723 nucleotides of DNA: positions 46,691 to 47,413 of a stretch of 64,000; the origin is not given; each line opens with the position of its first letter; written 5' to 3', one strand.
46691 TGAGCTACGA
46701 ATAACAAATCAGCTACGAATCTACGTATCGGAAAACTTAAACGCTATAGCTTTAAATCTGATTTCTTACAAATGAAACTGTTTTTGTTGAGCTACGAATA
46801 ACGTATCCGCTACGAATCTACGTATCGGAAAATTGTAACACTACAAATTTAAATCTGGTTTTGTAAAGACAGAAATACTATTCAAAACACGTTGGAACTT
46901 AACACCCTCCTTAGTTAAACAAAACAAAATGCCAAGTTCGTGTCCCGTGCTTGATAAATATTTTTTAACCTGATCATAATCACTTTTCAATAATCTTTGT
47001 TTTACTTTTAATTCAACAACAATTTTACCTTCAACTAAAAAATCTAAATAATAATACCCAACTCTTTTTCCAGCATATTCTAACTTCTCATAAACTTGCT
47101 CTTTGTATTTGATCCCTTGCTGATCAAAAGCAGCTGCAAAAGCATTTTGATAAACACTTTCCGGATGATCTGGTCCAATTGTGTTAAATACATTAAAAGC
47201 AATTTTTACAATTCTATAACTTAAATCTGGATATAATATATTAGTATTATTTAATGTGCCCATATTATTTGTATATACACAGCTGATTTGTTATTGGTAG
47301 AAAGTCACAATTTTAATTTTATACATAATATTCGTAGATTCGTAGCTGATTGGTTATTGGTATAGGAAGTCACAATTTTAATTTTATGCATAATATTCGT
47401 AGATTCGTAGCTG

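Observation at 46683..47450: Dispersed ~35-bp element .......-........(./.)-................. and related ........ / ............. octamer arrays in many intergenic regions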

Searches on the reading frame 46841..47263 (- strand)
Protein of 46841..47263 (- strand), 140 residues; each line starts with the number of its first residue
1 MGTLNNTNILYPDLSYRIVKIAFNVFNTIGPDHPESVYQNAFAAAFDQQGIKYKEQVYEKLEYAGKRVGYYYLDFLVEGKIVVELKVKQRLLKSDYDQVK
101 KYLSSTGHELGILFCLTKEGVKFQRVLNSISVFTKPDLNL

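Call 7: search_protein_families(library=ncbifam, proteins=[window:46841-47263:-])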
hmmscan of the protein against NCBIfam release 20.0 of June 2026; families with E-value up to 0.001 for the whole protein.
window:46841-47263:- (140 aa): 1 family
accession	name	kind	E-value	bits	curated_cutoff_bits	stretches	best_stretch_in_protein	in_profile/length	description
TIGR04256.1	GxxExxY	subfamily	9.9e-26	90.4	35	1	14-126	2-115/116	GxxExxY protein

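Call 47: find_homologous_proteins(query=window:46841-47263:-, max_evalue=1e-10)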
Query window:46841-47263:- (140 aa): 10 proteins with E <= 1e-10 among 23 candidates.
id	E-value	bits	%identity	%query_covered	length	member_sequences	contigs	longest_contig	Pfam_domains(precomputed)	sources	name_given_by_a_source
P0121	1.2e-86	306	100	100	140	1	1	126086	PF13366.13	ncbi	-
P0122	6.1e-61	222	77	89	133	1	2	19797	PF13366.13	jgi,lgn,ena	jgi:GxxExxY protein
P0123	6.8e-58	212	78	87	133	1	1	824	PF13366.13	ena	-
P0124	8.8e-26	109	46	86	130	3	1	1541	PF13366.13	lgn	-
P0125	2.3e-24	104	44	89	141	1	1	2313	PF13366.13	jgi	-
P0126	2.2e-22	98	44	89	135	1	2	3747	PF13366.13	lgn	-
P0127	2.4e-22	97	41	92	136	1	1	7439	PF13366.13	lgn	-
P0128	7.0e-22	96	41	91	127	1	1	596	PF13366.13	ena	-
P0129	1.4e-21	95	42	93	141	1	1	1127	PF13366.13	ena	-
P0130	7.2e-21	93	43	90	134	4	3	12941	PF13366.13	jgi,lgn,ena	jgi:GxxExxY protein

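Call 48: find_encoding_contigs(protein=P0122, flank=4000, max_places=2)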
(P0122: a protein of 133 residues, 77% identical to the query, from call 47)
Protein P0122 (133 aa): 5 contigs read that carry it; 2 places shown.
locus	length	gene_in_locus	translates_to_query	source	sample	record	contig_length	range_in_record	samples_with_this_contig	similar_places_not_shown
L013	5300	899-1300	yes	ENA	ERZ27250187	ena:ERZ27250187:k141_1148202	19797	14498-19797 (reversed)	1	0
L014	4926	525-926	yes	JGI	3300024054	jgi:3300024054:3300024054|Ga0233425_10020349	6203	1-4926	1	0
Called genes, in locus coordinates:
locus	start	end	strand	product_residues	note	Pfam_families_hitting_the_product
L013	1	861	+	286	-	?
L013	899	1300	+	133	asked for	PF13366:PDDEXK_3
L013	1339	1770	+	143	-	PF02367:TsaE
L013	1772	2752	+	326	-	-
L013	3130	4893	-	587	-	PF00437:T2SSE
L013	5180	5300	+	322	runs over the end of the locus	-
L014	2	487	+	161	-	?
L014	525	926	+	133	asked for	PF13366:PDDEXK_3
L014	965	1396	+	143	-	PF02367:TsaE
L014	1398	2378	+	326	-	-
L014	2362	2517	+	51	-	-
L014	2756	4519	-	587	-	PF00437:T2SSE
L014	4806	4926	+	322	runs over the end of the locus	-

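Call 49: find_encoding_contigs(protein=P0130, flank=3000, max_places=3)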
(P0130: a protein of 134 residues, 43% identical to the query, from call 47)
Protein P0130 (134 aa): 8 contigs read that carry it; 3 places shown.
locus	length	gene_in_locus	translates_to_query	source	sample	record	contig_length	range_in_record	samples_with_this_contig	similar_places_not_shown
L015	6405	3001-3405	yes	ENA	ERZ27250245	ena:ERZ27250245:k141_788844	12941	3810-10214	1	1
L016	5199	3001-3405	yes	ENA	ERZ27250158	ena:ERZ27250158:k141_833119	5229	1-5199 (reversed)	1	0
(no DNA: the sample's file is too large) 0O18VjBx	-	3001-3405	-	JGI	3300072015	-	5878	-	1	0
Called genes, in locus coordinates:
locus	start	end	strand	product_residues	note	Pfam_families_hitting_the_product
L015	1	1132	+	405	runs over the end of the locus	PF18604:PreAtp-grasp, PF02655:ATP-grasp_3 (weak)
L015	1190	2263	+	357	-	PF01546:Peptidase_M20, PF07687:M20_dimer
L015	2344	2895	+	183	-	PF04011:LemA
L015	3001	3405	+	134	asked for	PF13366:PDDEXK_3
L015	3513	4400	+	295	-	PF01435:Peptidase_M48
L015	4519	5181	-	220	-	PF22435:MRM3-like_sub_bind (weak), PF00588:SpoU_methylase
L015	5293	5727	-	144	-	-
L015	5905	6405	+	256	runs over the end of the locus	PF01978:TrmB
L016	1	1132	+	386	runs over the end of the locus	?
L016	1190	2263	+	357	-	PF01546:Peptidase_M20, PF07687:M20_dimer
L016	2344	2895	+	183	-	PF04011:LemA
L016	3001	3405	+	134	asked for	PF13366:PDDEXK_3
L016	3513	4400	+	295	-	PF01435:Peptidase_M48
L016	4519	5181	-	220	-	PF22435:MRM3-like_sub_bind (weak), PF00588:SpoU_methylase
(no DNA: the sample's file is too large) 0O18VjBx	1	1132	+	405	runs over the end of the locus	PF18604:PreAtp-grasp, PF02655:ATP-grasp_3 (weak)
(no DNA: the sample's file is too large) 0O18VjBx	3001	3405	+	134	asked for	PF13366:PDDEXK_3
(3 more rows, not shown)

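Call 50: find_encoding_contigs(protein=P0127, flank=3000, max_places=2)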
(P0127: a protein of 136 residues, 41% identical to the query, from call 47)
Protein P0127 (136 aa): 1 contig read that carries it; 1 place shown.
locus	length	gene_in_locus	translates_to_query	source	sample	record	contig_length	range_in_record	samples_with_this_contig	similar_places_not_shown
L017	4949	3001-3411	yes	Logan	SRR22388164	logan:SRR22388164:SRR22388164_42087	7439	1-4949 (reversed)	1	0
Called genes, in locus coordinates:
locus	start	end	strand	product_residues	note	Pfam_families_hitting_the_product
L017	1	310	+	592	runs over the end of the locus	PF01336:tRNA_anti-codon, PF00152:tRNA-synt_2, PF02938:GAD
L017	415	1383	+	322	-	PF18920:DUF5671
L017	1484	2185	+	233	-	-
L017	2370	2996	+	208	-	PF04073:tRNA_edit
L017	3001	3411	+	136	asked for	PF13366:PDDEXK_3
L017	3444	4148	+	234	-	PF02616:SMC_ScpA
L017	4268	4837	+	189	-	PF04079:SMC_ScpB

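Call 59: find_related_loci(query=A1, collection=metagenome_contigs, flank=1500)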
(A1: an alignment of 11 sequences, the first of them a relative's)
Query A1 (140 aa) in metagenome_contigs; peptide patterns used: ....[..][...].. (x = any residue, [..] = any of these).
600 stretches matched a pattern (row limit reached: there are more); 347 encode a relative of the query (tblastn E <= 1e-3); the best 80 are kept; 80 distinct loci.
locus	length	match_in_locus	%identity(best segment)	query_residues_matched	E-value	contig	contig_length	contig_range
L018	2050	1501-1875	46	4-128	4e-34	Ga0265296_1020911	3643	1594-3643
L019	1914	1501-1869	46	9-131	2e-32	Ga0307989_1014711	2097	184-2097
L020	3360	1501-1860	46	9-128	2e-31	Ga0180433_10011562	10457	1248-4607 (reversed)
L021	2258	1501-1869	45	6-128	8e-32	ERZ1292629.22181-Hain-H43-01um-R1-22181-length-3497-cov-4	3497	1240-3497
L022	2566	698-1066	48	6-128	2e-31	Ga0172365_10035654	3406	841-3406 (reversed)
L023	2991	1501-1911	44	4-135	2e-31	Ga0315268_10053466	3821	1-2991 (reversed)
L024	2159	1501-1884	45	1-128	2e-31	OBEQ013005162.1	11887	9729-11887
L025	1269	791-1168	42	4-129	2e-31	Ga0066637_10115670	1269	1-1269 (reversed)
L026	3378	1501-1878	45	3-128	5e-31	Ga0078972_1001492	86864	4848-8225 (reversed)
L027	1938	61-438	44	3-128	3e-31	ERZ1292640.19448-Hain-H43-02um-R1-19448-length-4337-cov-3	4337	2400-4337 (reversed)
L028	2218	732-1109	45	3-128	6e-31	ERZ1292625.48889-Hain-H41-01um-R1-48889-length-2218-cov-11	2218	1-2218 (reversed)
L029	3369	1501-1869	46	6-128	4e-31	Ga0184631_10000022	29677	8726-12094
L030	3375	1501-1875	42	4-128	5e-31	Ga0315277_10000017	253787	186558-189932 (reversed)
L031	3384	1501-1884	46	3-130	1e-30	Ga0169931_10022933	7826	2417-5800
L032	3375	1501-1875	44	4-128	1e-30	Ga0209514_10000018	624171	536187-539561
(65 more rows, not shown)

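Call 63: search_solved_structures(query=A1, max_evalue=0.01)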
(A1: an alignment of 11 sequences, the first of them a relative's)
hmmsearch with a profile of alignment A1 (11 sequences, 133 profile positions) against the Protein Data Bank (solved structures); distinct sequences matched with E-value up to 0.01: 0.

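Call 68: find_homologous_proteins(query=A2, max_evalue=1e-8)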
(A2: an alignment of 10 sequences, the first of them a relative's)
Query A2 (10 sequences) (140 aa, profile of the alignment): 4904 proteins with E <= 1e-8 among 7112 candidates; the best 120 are listed.
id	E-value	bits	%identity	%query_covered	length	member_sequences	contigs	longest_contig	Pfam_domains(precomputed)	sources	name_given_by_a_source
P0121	8.8e-56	206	100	100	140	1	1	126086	PF13366.13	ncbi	-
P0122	8.0e-54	199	77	89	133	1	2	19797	PF13366.13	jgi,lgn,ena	jgi:GxxExxY protein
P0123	1.3e-52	195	78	87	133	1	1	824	PF13366.13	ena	-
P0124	2.9e-52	194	46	86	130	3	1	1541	PF13366.13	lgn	-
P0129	1.5e-51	192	42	93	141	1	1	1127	PF13366.13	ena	-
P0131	2.3e-50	188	43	89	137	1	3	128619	PF13366.13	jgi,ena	-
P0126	2.3e-50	188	44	89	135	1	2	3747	PF13366.13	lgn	-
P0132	5.6e-50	187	47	89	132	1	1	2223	PF13366.13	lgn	-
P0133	7.6e-50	186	56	87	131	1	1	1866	PF13366.13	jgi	-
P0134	2.5e-49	185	44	91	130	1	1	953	PF13366.13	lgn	-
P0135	2.6e-49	185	44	91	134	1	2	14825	PF13366.13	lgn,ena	-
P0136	2.8e-49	185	43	89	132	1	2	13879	PF13366.13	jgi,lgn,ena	-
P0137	3.0e-49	184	43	91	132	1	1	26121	PF13366.13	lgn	-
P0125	3.7e-49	184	44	89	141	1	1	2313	PF13366.13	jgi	-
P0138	3.7e-49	184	42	91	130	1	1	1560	PF13366.13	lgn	-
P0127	4.0e-49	184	41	92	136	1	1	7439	PF13366.13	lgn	-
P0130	4.4e-48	181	43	90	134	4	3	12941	PF13366.13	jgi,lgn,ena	jgi:GxxExxY protein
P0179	9.4e-48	180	40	96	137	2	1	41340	PF13366.13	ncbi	ncbi:MAG: GxxExxY protein [Bacteroidota bacterium]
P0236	6.9e-47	177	42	91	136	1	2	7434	PF13366.13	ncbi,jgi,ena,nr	ncbi:MAG: GxxExxY protein [Bacteroidales bacterium]|nr:GxxExxY protein [Bacteroidales bacterium]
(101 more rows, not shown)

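Call 69: find_encoding_contigs(protein=P0179, flank=2500, max_places=2)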
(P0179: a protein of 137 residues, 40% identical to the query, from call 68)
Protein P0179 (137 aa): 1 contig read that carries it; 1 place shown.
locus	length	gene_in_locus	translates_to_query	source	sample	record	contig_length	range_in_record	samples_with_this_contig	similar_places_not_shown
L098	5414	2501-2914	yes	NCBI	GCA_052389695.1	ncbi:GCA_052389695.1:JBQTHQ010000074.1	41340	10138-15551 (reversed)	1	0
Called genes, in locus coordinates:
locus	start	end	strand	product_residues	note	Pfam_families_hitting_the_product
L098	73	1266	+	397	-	PF02737:3HCDH_N, PF03446:NAD_binding_2 (weak), PF00725:3HCDH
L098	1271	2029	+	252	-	PF00351:Biopterin_H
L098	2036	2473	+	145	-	PF03061:4HBT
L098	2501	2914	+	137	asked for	PF13366:PDDEXK_3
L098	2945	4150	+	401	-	PF00108:Thiolase_N, PF02803:Thiolase_C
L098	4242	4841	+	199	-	PF00132:Hexapep, PF25084:LbH_EIF2B (faint), PF14602:Hexapep_2 (faint), PF25087:GMPPB_C (weak), PF00132:Hexapep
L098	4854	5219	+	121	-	-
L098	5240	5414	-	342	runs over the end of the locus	PF00710:Asparaginase, PF17763:Asparaginase_C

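Call 70: find_encoding_contigs(protein=P0236, flank=2500, max_places=2)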
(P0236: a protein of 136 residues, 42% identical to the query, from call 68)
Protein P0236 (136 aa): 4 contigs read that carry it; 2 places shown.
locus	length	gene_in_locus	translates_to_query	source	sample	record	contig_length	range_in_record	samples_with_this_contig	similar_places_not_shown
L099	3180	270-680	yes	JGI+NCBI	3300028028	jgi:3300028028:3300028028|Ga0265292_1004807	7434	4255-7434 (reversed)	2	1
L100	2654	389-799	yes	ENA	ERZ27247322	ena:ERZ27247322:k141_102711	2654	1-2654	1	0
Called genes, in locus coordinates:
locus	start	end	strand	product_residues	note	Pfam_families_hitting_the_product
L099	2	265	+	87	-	?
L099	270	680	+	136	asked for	PF13366:PDDEXK_3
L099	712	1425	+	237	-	PF02616:SMC_ScpA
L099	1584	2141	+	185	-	PF04079:SMC_ScpB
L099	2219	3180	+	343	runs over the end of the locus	PF00768:Peptidase_S11, PF13354:Beta-lactamase2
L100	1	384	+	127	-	?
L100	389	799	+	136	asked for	PF13366:PDDEXK_3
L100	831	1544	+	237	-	PF02616:SMC_ScpA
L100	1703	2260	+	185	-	PF04079:SMC_ScpB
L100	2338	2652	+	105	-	?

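Call 78: predict_structure(alignment_id=A3)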
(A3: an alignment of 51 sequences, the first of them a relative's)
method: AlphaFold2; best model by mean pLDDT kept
length: 140 residues; sequences in the alignment: 51
mean_pLDDT: 87.6   pTM: 0.79
mean pLDDT of the five models: 87.6, 86.9, 86.7, 86.3, 85.7
residues with pLDDT >= 90: 96; 70-90: 26; 50-70: 8; < 50: 10
segments of 3 or more residues with pLDDT < 50: 1-4, 134-136, 138-140
pLDDT, mean of each block of 10 residues (from residue 1): 59 97 98 97 98 88 82 92 96 94 92 97 91 49
secondary structure, 60 per line:
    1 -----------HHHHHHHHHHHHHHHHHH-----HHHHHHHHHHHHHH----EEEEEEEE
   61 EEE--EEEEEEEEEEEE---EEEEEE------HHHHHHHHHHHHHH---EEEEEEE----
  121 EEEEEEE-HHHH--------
elements in order: H12-29 H35-48 E53-63 E66-77 E81-86 H93-106 E110-116 E121-127 H129-132

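Call 81: fold_search(model_id=the predicted structure, library=pdb)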
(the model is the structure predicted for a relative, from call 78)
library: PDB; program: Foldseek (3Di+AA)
matches with E <= 10: 735; with E <= 0.001: 7
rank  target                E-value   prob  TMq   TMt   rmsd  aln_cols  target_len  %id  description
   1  4ic1_G                5.8e-05  1.00  0.54  0.39   4.3       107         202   16  Crystal structure of SSO0001 (released 2013-01-16)
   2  4ic1_B                7.0e-05  1.00  0.54  0.39   4.4       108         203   16  Crystal structure of SSO0001 (released 2013-01-16)
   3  4ic1_A                9.0e-05  1.00  0.54  0.39  14.0       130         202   15  Crystal structure of SSO0001 (released 2013-01-16)
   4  4ic1_D                1.2e-04  1.00  0.53  0.38  14.1       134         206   16  Crystal structure of SSO0001 (released 2013-01-16)
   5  3syy                  1.2e-04  1.00  0.50  0.38  15.5       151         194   10  Crystal Structure of an alkaline exonuclease (LHK-Exo) from Laribacter hongkongensis (released 2012-02-15)
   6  6m9k_B                5.1e-04  1.00  0.48  0.32  15.2       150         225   15  Crystal structure of lambda exonuclease in complex with the Red beta C-terminal domain (released 2019-01-02)
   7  3sz4                  9.6e-04  1.00  0.49  0.37  15.6       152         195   11  Crystal Structure of LHK-Exo in complex with dAMP (released 2012-02-15)
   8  3ajv_A                3.7e-03  0.96  0.32  0.28   8.6        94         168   14  Splicing endonuclease from Aeropyrum pernix (released 2010-11-17)
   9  3ajv_C                3.9e-03  0.98  0.35  0.31   8.5        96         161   14  Splicing endonuclease from Aeropyrum pernix (released 2010-11-17)
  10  3slp_A                4.2e-03  1.00  0.49  0.33  15.0       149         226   14  Crystal Structure of Lambda Exonuclease in Complex with a 12 BP Symmetric DNA Duplex (released 2011-07-20)
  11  2zyz_A                4.7e-03  0.99  0.37  0.51   7.6        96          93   14  Pyrobaculum aerophilum splicing endonuclease (released 2009-06-23)
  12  6ppr_A                6.5e-03  0.96  0.39  0.09   8.9       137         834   20  Cryo-EM structure of AdnA(D934A)-AdnB(D1014A) in complex with AMPPNP and DNA (released 2019-11-20)
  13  3k93                  1.0e-02  0.98  0.46  0.31  13.4       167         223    6  Crystal structure of phage related exonuclease (YP_719632.1) from HAEMOPHILUS SOMNUS 129PT at 2.15 A resolution (released 2009-11-03)
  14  2zyz_C                1.1e-02  0.97  0.38  0.51   7.7        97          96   13  Pyrobaculum aerophilum splicing endonuclease (released 2009-06-23)
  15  2eo0_A                1.5e-02  1.00  0.44  0.47   2.6       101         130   12  Crystal Structure of Holliday Junction Resolvase ST1444 (released 2007-10-02)
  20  2eo0_B                2.3e-02  0.99  0.42  0.47   2.9        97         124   13  Crystal Structure of Holliday Junction Resolvase ST1444 (released 2007-10-02)
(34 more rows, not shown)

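Call 98: find_related_loci(query=A1, collection=viral_contigs, flank=1200)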
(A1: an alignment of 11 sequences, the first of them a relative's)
Query A1 (140 aa) in viral_contigs; peptide patterns used: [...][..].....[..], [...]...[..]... (x = any residue, [..] = any of these).
193 stretches matched a pattern; 8 encode a relative of the query (tblastn E <= 1e-3); 8 distinct loci.
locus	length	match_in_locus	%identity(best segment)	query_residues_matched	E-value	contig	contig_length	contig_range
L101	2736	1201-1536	32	24-132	2e-11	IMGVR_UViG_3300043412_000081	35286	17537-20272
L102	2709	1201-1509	30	25-124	5e-10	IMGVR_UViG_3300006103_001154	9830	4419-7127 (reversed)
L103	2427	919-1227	30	25-124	5e-10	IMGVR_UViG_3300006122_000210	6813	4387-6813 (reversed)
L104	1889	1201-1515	28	25-126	7e-10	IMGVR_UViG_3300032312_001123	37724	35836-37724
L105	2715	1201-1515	28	25-126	7e-10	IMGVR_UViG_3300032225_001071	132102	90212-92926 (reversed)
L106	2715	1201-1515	28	25-126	7e-10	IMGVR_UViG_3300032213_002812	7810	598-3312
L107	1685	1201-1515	28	25-126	8e-10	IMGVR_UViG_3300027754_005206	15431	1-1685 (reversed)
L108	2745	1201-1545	27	18-129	8e-9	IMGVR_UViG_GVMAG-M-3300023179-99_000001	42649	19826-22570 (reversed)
